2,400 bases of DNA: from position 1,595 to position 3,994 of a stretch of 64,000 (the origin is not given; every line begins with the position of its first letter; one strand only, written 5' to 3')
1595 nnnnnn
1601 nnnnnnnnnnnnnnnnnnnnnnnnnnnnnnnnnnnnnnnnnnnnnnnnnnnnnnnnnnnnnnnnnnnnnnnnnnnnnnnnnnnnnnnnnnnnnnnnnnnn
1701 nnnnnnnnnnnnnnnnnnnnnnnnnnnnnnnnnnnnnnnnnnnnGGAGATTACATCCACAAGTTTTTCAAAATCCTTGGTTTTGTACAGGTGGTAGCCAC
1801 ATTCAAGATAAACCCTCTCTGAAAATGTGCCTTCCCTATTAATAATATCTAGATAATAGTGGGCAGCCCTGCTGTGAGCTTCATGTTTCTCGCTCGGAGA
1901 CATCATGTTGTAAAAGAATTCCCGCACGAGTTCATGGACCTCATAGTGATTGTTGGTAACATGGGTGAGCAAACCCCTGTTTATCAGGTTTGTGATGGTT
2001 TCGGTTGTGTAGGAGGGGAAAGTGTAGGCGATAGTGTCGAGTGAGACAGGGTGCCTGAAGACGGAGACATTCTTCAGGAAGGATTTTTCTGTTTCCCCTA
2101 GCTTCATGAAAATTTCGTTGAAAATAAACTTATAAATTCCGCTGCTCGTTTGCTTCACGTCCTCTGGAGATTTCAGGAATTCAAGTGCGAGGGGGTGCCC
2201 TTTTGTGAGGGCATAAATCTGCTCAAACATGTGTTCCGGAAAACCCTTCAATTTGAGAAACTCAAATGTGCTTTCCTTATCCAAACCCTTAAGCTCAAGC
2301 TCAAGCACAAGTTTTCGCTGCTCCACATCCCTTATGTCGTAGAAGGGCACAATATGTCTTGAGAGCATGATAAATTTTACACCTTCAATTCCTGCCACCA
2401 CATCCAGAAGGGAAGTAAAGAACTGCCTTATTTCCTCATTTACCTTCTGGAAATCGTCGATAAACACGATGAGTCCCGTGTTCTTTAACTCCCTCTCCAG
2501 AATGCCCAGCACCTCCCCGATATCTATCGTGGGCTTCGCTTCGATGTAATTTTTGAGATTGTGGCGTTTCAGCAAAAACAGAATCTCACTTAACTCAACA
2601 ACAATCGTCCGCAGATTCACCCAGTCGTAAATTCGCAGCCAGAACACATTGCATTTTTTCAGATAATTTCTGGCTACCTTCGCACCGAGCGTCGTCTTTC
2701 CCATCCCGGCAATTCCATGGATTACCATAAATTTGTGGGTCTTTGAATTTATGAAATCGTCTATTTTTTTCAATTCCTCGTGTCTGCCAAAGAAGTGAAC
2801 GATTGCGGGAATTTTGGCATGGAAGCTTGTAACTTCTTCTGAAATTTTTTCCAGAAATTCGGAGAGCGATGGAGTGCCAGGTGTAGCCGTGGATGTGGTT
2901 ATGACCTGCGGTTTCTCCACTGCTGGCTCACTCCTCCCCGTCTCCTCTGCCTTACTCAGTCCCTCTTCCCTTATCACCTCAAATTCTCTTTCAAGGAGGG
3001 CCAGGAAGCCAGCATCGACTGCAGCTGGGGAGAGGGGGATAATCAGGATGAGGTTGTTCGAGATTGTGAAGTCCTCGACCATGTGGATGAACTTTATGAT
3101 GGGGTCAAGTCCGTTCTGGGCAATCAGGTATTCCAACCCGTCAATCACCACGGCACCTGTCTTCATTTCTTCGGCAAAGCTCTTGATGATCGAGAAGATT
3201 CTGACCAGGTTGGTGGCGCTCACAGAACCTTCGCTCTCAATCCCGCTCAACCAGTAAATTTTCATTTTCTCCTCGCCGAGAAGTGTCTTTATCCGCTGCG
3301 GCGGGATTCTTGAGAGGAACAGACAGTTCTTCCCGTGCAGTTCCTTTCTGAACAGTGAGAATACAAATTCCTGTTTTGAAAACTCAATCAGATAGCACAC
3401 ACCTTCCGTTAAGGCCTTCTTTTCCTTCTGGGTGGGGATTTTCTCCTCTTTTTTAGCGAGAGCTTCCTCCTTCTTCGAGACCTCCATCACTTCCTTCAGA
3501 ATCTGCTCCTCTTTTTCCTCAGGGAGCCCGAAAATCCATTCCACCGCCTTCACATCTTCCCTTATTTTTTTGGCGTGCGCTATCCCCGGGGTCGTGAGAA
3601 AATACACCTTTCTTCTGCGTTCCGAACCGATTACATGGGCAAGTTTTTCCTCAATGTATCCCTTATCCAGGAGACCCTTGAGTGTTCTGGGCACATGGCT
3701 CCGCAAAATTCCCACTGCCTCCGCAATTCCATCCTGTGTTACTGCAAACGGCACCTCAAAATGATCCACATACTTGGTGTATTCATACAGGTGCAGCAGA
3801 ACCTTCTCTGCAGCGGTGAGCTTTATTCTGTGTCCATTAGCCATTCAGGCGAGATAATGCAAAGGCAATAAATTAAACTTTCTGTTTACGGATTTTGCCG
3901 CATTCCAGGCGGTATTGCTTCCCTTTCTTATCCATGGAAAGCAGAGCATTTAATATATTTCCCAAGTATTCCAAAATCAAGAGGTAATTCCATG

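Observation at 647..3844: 1065-aa STAND NTPase with wHTH + DUF835-like + NB-ARC-like + TPR architecture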

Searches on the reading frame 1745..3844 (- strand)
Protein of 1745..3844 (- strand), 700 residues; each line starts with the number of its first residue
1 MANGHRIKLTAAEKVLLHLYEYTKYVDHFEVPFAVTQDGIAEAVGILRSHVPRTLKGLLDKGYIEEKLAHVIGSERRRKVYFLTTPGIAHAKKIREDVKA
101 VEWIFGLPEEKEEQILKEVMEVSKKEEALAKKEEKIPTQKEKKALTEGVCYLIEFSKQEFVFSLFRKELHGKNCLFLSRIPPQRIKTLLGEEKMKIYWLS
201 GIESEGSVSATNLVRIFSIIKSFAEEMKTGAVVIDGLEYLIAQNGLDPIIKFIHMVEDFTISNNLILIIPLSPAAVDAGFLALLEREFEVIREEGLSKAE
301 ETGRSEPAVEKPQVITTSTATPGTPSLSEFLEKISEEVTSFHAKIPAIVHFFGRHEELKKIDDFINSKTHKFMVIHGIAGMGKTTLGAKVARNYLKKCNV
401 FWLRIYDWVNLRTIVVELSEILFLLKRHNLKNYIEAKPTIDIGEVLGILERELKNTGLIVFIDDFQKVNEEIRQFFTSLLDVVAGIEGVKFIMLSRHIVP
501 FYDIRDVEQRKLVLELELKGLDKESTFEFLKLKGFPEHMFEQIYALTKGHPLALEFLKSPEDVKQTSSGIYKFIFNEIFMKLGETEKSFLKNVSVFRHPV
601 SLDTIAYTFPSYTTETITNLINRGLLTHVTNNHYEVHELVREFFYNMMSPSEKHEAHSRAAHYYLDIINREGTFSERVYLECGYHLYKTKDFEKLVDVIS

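Call 45: search_protein_representatives(protein=window:1745-3844:-)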
Query: 700 residues. Proteins with E-value up to 0.001 (for the whole library): 4781; up to 1e-10: 1755; up to 1e-30: 504. The best 150 are listed.
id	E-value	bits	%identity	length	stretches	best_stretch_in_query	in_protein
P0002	0.0e+00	1374.6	90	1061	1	1-700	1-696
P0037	5.1e-101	355.5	39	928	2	311-698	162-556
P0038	6.3e-98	345.3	40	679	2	327-692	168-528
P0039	2.3e-97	343.4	41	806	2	336-692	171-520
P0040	1.7e-94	333.9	40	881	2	324-696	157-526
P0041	2.3e-93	330.2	40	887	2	314-697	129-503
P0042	5.4e-91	322.3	39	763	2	306-698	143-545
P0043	1.9e-90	320.6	40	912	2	333-667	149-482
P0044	4.2e-89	316.1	40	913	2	337-665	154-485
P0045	2.8e-88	313.4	38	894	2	286-694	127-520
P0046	3.0e-88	313.3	39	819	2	335-668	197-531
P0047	3.9e-88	312.9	39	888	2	330-694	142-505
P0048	1.1e-87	311.5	36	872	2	336-683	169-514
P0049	4.2e-87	309.5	41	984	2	334-685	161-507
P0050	6.9e-87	308.8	40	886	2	346-668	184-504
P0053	1.1e-85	304.8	38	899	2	334-696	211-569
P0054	6.0e-85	302.4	34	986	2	340-691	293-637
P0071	1.6e-77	277.8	42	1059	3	315-601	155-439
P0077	5.5e-77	276.1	33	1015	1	9-686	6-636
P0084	4.8e-75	269.6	37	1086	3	342-603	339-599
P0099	6.6e-69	249.4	30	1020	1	35-664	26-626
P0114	4.0e-66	240.2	34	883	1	141-692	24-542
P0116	1.5e-65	238.2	34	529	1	7-557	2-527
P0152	7.1e-60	219.5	32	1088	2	342-679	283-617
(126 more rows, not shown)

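Call 46: search_protein_families(library=pfam, proteins=[P0077, P0099, P0114, P0116, P0054, P0084, P0152, P0037, P0053, P0071], max_evalue=0.001)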
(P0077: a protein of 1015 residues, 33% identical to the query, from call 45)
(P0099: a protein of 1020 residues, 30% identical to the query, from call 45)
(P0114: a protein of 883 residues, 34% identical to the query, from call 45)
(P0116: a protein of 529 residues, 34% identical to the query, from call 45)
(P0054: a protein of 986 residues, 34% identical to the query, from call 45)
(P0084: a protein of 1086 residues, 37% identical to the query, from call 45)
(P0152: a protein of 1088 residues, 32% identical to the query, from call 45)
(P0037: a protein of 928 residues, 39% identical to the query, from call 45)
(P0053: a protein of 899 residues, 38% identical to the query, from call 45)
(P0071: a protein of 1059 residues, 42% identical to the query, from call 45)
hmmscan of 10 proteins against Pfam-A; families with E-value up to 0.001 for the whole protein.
P0077 (1015 aa): 25 families
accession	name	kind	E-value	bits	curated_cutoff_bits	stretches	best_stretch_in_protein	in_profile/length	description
PF13424.12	TPR_12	-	1.4e-40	137.7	30.1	4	803-875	3-76/77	Tetratricopeptide repeat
PF05763.18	DUF835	-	9.9e-28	97.1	33.1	1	129-254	9-135/136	Protein of unknown function (DUF835)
PF07719.23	TPR_2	-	4.9e-25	86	27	0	723-754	1-32/34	Tetratricopeptide repeat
PF00515.34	TPR_1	-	3e-20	71.6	27.8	1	803-833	1-31/34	Tetratricopeptide repeat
PF13181.12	TPR_8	-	6.3e-18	63.8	25.7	1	843-875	1-32/34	Tetratricopeptide repeat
PF13176.12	TPR_7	-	5.3e-16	57.7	27.9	0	809-831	5-27/36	Tetratricopeptide repeat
PF01637.24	ATPase_2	-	4.2e-15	56.6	33.2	1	310-515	1-223/225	ATPase domain predominantly from Archaea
PF14938.12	SNAP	-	7.3e-15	55.6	25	3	737-869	49-180/282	Soluble NSF attachment protein, SNAP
PF13401.12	AAA_22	-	3.4e-11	44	27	1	327-454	4-123/130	AAA domain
PF17874.7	TPR_MalT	-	2.6e-10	40.5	45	1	809-955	46-192/336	MalT-like TPR region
PF13374.12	TPR_10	-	2.1e-09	37.5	27.5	0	806-836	5-35/42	Tetratricopeptide repeat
PF13414.12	TPR_11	-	4.9e-09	36.2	26.8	0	730-777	1-42/42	TPR repeat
PF00931.28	NB-ARC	-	9.6e-09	35.3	23.5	1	314-425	2-111/248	NB-ARC domain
PF13428.12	TPR_14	-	4e-08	33.6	23.5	0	966-994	3-31/44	Tetratricopeptide repeat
PF24885.1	TPR_NPHP3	-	6.5e-08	32.7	100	1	748-870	83-209/239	Nephrocystin-3 TPR domain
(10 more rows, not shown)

P0099 (1020 aa): 21 families
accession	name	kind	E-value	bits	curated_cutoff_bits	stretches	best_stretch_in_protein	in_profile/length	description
PF13424.12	TPR_12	-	9.2e-46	154.4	30.1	6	807-879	2-76/77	Tetratricopeptide repeat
PF05763.18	DUF835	-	4.6e-28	98.1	33.1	1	133-258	6-134/136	Protein of unknown function (DUF835)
PF07719.23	TPR_2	-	4.4e-21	73.6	27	1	848-878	1-31/34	Tetratricopeptide repeat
PF00515.34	TPR_1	-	2.3e-18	65.6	27.8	1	848-878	1-31/34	Tetratricopeptide repeat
PF17874.7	TPR_MalT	-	5.5e-18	65.8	45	3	739-840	12-112/336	MalT-like TPR region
PF13181.12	TPR_8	-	6.7e-16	57.5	25.7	1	848-879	1-32/34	Tetratricopeptide repeat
PF13374.12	TPR_10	-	9.6e-16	57.7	27.5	1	848-880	2-34/42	Tetratricopeptide repeat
PF01637.24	ATPase_2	-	6.1e-13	49.5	33.2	1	314-520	1-223/225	ATPase domain predominantly from Archaea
PF13176.12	TPR_7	-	1.3e-11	44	27.9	0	770-803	1-34/36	Tetratricopeptide repeat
PF14938.12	SNAP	-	1.6e-11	44.7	25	1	783-914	50-182/282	Soluble NSF attachment protein, SNAP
PF13191.12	AAA_16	-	8e-11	43.2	32.6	1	314-455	2-167/167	AAA ATPase domain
PF13428.12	TPR_14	-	4.6e-10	39.6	23.5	0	860-880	13-33/44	Tetratricopeptide repeat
PF13401.12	AAA_22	-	3e-09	37.7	27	1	335-459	7-123/130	AAA domain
PF13414.12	TPR_11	-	1.9e-08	34.3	26.8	0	861-879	7-25/42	TPR repeat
PF10602.15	RPN7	-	3.1e-08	33.9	29.6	1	822-951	10-136/174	26S proteasome subunit RPN7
PF00931.28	NB-ARC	-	1.3e-06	28.3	23.5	1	319-433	3-114/248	NB-ARC domain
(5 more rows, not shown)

P0114 (883 aa): 16 families
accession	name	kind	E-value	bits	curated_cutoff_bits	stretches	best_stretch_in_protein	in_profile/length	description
PF13424.12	TPR_12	-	5.9e-34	116.5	30.1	3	702-771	3-74/77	Tetratricopeptide repeat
PF05763.18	DUF835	-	2.6e-30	105.4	33.1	1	39-171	3-135/136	Protein of unknown function (DUF835)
PF00515.34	TPR_1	-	2.5e-25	87.7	27.8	1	744-771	3-30/34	Tetratricopeptide repeat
PF07719.23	TPR_2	-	3.8e-25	86.3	27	1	745-771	4-30/34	Tetratricopeptide repeat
PF13374.12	TPR_10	-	4e-19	68.4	27.5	1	742-774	2-34/42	Tetratricopeptide repeat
PF13181.12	TPR_8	-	3.5e-18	64.6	25.7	1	742-771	1-30/34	Tetratricopeptide repeat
PF13401.12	AAA_22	-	8e-11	42.8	27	1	241-362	4-123/130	AAA domain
PF13191.12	AAA_16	-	3.2e-10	41.2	32.6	1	224-348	2-155/167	AAA ATPase domain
PF13176.12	TPR_7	-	9.2e-09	35.2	27.9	0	746-769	3-26/36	Tetratricopeptide repeat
PF17874.7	TPR_MalT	-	2.1e-07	31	45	0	667-813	44-192/336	MalT-like TPR region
PF00931.28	NB-ARC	-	9e-07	28.8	23.5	1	228-422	2-201/248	NB-ARC domain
PF13174.12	TPR_6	-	2.5e-06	28.2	26.3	0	748-770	6-28/33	Tetratricopeptide repeat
PF13428.12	TPR_14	-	3.9e-06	27.4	23.5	0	752-772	11-31/44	Tetratricopeptide repeat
PF14938.12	SNAP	-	5e-06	26.6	25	0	719-850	52-183/282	Soluble NSF attachment protein, SNAP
PF13432.12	TPR_16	-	0.00015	22.6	32.7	0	597-644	11-52/65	Tetratricopeptide repeat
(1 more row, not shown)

P0116 (529 aa): 6 families
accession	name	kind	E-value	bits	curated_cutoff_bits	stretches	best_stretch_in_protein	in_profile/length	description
PF05763.18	DUF835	-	4.2e-26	91.8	33.1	1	143-273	4-134/136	Protein of unknown function (DUF835)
PF13191.12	AAA_16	-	1.9e-08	35.5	32.6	1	327-458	2-160/167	AAA ATPase domain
PF13401.12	AAA_22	-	5.6e-07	30.4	27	1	343-466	3-122/130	AAA domain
PF25201.1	nSTAND6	-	3.9e-06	27.4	27.7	1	328-371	2-44/148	Novel STAND NTPase 6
PF01637.24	ATPase_2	-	6.8e-06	26.5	33.2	1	327-443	1-123/225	ATPase domain predominantly from Archaea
PF20703.3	nSTAND1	-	0.0001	22.5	27.1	1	324-441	13-126/379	Novel STAND NTPase 1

P0054 (986 aa): 11 families
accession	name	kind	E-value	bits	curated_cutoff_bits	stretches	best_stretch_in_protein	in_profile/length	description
PF05763.18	DUF835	-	1.3e-15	57.9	33.1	1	147-269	10-134/136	Protein of unknown function (DUF835)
PF01637.24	ATPase_2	-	1.4e-11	45.1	33.2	1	305-507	2-222/225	ATPase domain predominantly from Archaea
PF13191.12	AAA_16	-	1.6e-09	38.9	32.6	1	307-434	5-158/167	AAA ATPase domain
PF00004.35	AAA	-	3.5e-08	34.4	21.2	1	326-433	1-90/131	ATPase family associated with various cellular activities (AAA)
PF13401.12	AAA_22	-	1.8e-07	32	27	1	321-438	3-109/130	AAA domain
PF25199.1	nSTAND_NTPase5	-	3.6e-07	30.5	34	1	313-357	31-77/145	Novel STAND NTPase 5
PF00931.28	NB-ARC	-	3e-06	27.1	23.5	1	310-507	4-198/248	NB-ARC domain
PF20720.3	nSTAND3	-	2.4e-05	24.5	27.2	0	323-365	17-61/155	Novel STAND NTPase 3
PF13173.12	AAA_14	-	4.7e-05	23.8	27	0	324-451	3-103/129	AAA domain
PF13238.12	AAA_18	-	5.4e-05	24.1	29.4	1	326-437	1-86/128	AAA domain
PF05729.18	NACHT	-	0.0001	22.6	26.7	0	325-350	2-27/167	NACHT domain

P0084 (1086 aa): 22 families
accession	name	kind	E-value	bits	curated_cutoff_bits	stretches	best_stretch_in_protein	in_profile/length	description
PF13424.12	TPR_12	-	9.8e-38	128.7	30.1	4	916-987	4-77/77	Tetratricopeptide repeat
PF07719.23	TPR_2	-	6.5e-25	85.6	27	0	955-986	1-32/34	Tetratricopeptide repeat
PF00515.34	TPR_1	-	2.9e-18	65.3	27.8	0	876-907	2-33/34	Tetratricopeptide repeat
PF13181.12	TPR_8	-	9.7e-17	60.1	25.7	0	876-905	2-31/34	Tetratricopeptide repeat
PF01637.24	ATPase_2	-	1.3e-15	58.3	33.2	1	348-553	1-223/225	ATPase domain predominantly from Archaea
PF17874.7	TPR_MalT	-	3.3e-09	36.9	45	1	918-1028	43-155/336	MalT-like TPR region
PF13374.12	TPR_10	-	7.5e-09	35.8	27.5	0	955-988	2-35/42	Tetratricopeptide repeat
PF13176.12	TPR_7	-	6e-08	32.6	27.9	0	797-814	1-18/36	Tetratricopeptide repeat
PF00931.28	NB-ARC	-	8.5e-08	32.2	23.5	1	360-556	10-202/248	NB-ARC domain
PF01978.25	TrmB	-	1.7e-07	31.4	25.6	0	3-52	8-57/68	Sugar-specific transcriptional regulator TrmB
PF12802.13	MarR_2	-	1.9e-07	31.6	27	1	1-51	3-54/61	MarR family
PF13401.12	AAA_22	-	3.5e-07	31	27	1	368-494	6-123/130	AAA domain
PF01047.28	MarR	-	9.9e-07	29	24.6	0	2-51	2-51/59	MarR family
PF13428.12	TPR_14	-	1.3e-06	28.9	23.5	0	762-786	8-32/44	Tetratricopeptide repeat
PF13191.12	AAA_16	-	3.1e-06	28.2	32.6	1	348-478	2-156/167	AAA ATPase domain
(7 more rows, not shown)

P0152 (1088 aa): 20 families
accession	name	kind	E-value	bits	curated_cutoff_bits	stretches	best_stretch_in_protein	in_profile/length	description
PF07719.23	TPR_2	-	5.6e-20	70.2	27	1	746-774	2-30/34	Tetratricopeptide repeat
PF13424.12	TPR_12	-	2.7e-18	66.4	30.1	2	746-817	4-77/77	Tetratricopeptide repeat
PF17874.7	TPR_MalT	-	4e-13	49.8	45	2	718-818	14-113/336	MalT-like TPR region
PF01469.24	Pentapeptide_2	-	3.5e-12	46.4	26.4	2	164-202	1-39/40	Pentapeptide repeats (8 copies)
PF01637.24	ATPase_2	-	2e-10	41.3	33.2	1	292-497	1-224/225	ATPase domain predominantly from Archaea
PF13191.12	AAA_16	-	1e-09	39.6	32.6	1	291-426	1-161/167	AAA ATPase domain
PF00515.34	TPR_1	-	5e-09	36.1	27.8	0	746-774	2-30/34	Tetratricopeptide repeat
PF13414.12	TPR_11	-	8.8e-08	32.2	26.8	0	752-774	1-23/42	TPR repeat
PF13428.12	TPR_14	-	2.9e-07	30.9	23.5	0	750-785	6-39/44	Tetratricopeptide repeat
PF13401.12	AAA_22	-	3e-07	31.2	27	1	312-428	6-112/130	AAA domain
PF13545.12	HTH_Crp_2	-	3.8e-07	30.4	27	1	14-65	5-53/70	Crp-like helix-turn-helix domain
PF13181.12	TPR_8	-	1e-05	25.8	25.7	0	746-774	2-30/34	Tetratricopeptide repeat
PF09976.15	TPR_21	-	1.3e-05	25.5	25.5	1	798-904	89-183/193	Tetratricopeptide repeat-like domain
PF00931.28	NB-ARC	-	2.2e-05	24.3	23.5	1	296-410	2-113/248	NB-ARC domain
PF14559.12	TPR_19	-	2.9e-05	24.8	25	0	755-805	1-45/68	Tetratricopeptide repeat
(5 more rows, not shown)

P0037 (928 aa): 20 families
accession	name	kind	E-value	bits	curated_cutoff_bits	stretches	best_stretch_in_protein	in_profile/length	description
PF13424.12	TPR_12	-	7.9e-36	122.5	30.1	3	792-862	5-77/77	Tetratricopeptide repeat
PF00515.34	TPR_1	-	5.7e-22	77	27.8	0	830-859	1-30/34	Tetratricopeptide repeat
PF07719.23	TPR_2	-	2.3e-20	71.4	27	0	831-860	2-31/34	Tetratricopeptide repeat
PF13374.12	TPR_10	-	7.1e-16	58.1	27.5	0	830-864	2-36/42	Tetratricopeptide repeat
PF13181.12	TPR_8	-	3.6e-15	55.2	25.7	0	833-859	4-30/34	Tetratricopeptide repeat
PF13176.12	TPR_7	-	1.3e-09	37.8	27.9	0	633-665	2-34/36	Tetratricopeptide repeat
PF17874.7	TPR_MalT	-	1.7e-09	37.9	45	1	627-737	37-149/336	MalT-like TPR region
PF13191.12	AAA_16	-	2.2e-09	38.4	32.6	1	202-340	1-162/167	AAA ATPase domain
PF13401.12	AAA_22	-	2.7e-07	31.4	27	1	222-349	5-124/130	AAA domain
PF13428.12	TPR_14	-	7.9e-07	29.6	23.5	0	711-750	2-42/44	Tetratricopeptide repeat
PF01637.24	ATPase_2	-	1.5e-05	25.3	33.2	1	203-407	1-223/225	ATPase domain predominantly from Archaea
PF20703.3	nSTAND1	-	0.00014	22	27.1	1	201-238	14-49/379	Novel STAND NTPase 1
PF13545.12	HTH_Crp_2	-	0.00024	21.4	27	1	65-114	7-53/70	Crp-like helix-turn-helix domain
PF13174.12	TPR_6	-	0.00026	21.9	26.3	0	593-616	3-26/33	Tetratricopeptide repeat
PF13414.12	TPR_11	-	0.00044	20.3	26.8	0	837-859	1-23/42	TPR repeat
PF00931.28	NB-ARC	-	0.0007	19.4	23.5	0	207-322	2-114/248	NB-ARC domain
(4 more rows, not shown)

P0053 (899 aa): 28 families (the best 25 are shown)
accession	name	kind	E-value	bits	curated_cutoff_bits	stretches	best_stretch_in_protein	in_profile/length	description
PF13424.12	TPR_12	-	1e-44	151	30.1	3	731-803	2-76/77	Tetratricopeptide repeat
PF00515.34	TPR_1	-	2.3e-36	122.6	27.8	3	732-764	1-33/34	Tetratricopeptide repeat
PF07719.23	TPR_2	-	2e-26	90.3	27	3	732-764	1-33/34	Tetratricopeptide repeat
PF13374.12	TPR_10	-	1.1e-21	76.6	27.5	2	692-724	2-34/42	Tetratricopeptide repeat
PF13181.12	TPR_8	-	2e-21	74.7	25.7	2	732-763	1-32/34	Tetratricopeptide repeat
PF13176.12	TPR_7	-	2.3e-19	68.2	27.9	0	696-727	3-34/36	Tetratricopeptide repeat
PF17874.7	TPR_MalT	-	1.8e-15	57.5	45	2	609-765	5-155/336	MalT-like TPR region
PF13414.12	TPR_11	-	1.8e-15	56.8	26.8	0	702-720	4-22/42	TPR repeat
PF13432.12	TPR_16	-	2.3e-14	53.9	32.7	2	698-761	3-60/65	Tetratricopeptide repeat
PF13191.12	AAA_16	-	1.4e-11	45.7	32.6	1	228-353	2-152/167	AAA ATPase domain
PF01637.24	ATPase_2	-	2.7e-11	44.2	33.2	1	228-432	1-223/225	ATPase domain predominantly from Archaea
PF14938.12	SNAP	-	7.4e-11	42.5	25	1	703-797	85-180/282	Soluble NSF attachment protein, SNAP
PF13401.12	AAA_22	-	9.1e-10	39.4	27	1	248-362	6-112/130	AAA domain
PF10602.15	RPN7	-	1.5e-08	35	29.6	0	707-793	11-97/174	26S proteasome subunit RPN7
PF13428.12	TPR_14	-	2.1e-08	34.5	23.5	0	698-725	7-34/44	Tetratricopeptide repeat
PF00931.28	NB-ARC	-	2.2e-05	24.3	23.5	1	237-433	8-200/248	NB-ARC domain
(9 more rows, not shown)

P0071 (1059 aa): 26 families (the best 25 are shown)
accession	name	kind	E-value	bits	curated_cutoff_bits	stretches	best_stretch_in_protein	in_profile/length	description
PF13424.12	TPR_12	-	2.5e-89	294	30.1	8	805-874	5-76/77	Tetratricopeptide repeat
PF07719.23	TPR_2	-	8.3e-45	147.7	27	3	765-791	3-29/34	Tetratricopeptide repeat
PF00515.34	TPR_1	-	1.6e-44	148.4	27.8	6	848-874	6-32/34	Tetratricopeptide repeat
PF13374.12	TPR_10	-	2.2e-40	136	27.5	3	847-876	6-35/42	Tetratricopeptide repeat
PF13181.12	TPR_8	-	8.7e-38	125.7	25.7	3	684-713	2-31/34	Tetratricopeptide repeat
PF13176.12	TPR_7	-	1.9e-33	112.1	27.9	2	847-877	3-33/36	Tetratricopeptide repeat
PF17874.7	TPR_MalT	-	1.6e-20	74.1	45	2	679-798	36-157/336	MalT-like TPR region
PF13428.12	TPR_14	-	9.2e-15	54.1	23.5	0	764-790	2-28/44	Tetratricopeptide repeat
PF14938.12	SNAP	-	3.7e-14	53.3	25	1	694-788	85-180/282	Soluble NSF attachment protein, SNAP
PF01637.24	ATPase_2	-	5.9e-13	49.6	33.2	1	192-396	1-223/225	ATPase domain predominantly from Archaea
PF13432.12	TPR_16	-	1.1e-09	39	32.7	0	729-790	3-58/65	Tetratricopeptide repeat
PF24885.1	TPR_NPHP3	-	2e-08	34.4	100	0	752-868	88-208/239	Nephrocystin-3 TPR domain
PF13401.12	AAA_22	-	4.8e-08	33.8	27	1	210-337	4-123/130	AAA domain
PF10602.15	RPN7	-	4.9e-08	33.3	29.6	0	822-952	15-143/174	26S proteasome subunit RPN7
PF13414.12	TPR_11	-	1.3e-07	31.6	26.8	0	850-874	1-25/42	TPR repeat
PF00931.28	NB-ARC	-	1.1e-05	25.2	23.5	1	198-306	4-109/248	NB-ARC domain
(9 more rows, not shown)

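Call 100: find_encoding_contigs(protein=P0077, flank=6000, max_places=1)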
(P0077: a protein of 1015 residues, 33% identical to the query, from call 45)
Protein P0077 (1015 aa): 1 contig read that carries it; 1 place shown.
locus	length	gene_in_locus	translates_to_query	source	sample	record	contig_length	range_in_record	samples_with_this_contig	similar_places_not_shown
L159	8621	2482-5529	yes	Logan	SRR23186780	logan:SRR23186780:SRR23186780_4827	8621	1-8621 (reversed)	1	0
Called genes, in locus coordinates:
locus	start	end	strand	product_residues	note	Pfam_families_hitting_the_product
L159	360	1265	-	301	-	PF00294:PfkB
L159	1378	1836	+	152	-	-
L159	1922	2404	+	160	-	-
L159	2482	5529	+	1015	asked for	PF05763:DUF835, PF00931:NB-ARC, PF01637:ATPase_2, PF13401:AAA_22, PF13424:TPR_12, PF13424:TPR_12, PF14938:SNAP, PF13424:TPR_12, +13 more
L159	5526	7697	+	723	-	PF00931:NB-ARC, PF01637:ATPase_2, PF13191:AAA_16, PF13424:TPR_12, PF13424:TPR_12, PF17874:TPR_MalT, PF13424:TPR_12, PF13424:TPR_12, +18 more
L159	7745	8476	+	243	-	PF13481:AAA_25 (weak), PF23442:DUF7125 (faint), PF06745:ATPase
